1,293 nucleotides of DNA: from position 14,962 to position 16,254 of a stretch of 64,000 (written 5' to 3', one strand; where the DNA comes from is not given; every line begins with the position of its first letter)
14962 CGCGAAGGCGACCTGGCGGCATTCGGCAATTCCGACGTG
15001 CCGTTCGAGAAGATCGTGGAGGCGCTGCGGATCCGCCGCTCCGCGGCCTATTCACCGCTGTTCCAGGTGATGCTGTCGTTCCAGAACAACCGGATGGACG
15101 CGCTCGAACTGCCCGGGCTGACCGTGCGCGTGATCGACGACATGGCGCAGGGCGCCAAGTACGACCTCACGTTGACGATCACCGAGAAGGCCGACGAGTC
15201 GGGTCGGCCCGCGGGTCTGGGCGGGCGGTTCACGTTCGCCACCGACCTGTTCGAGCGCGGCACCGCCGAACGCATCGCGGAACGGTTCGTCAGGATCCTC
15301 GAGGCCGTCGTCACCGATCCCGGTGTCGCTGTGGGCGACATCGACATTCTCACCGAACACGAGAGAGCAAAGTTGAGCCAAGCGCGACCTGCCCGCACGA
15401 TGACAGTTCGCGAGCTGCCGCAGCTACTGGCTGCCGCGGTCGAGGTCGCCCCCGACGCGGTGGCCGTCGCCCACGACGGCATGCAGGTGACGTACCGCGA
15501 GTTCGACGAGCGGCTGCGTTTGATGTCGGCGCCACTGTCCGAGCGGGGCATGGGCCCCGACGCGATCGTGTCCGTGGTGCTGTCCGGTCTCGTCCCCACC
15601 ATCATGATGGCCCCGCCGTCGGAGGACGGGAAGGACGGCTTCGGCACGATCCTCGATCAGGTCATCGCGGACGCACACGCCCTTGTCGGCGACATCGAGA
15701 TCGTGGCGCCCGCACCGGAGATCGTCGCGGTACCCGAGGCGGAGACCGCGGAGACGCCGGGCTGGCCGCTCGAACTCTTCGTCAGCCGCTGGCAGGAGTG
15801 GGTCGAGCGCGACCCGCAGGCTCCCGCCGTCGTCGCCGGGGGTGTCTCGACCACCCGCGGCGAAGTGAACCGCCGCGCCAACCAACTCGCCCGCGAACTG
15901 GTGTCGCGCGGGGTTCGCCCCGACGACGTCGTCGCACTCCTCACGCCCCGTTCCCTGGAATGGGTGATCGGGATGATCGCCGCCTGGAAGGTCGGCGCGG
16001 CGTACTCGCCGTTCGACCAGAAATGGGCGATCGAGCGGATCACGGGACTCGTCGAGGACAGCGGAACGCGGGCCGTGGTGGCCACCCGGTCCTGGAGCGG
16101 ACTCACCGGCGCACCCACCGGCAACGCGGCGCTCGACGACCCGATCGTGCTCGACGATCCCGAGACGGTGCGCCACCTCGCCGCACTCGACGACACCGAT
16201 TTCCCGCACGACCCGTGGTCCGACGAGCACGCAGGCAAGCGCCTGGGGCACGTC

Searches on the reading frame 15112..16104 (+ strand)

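Call 57: search_protein_families(library=pfam, proteins=[window:15112-16104:+], max_evalue=0.01)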
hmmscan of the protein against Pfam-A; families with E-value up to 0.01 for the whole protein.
window:15112-16104:+ (331 aa): 2 families
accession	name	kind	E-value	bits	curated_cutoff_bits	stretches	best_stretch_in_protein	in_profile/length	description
PF00501.34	AMP-binding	-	4.2e-31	108.5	29.9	2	228-324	2-99/384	AMP-binding enzyme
PF00668.25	Condensation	-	1.2e-09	37.9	30.6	1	4-88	377-455/456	Condensation domain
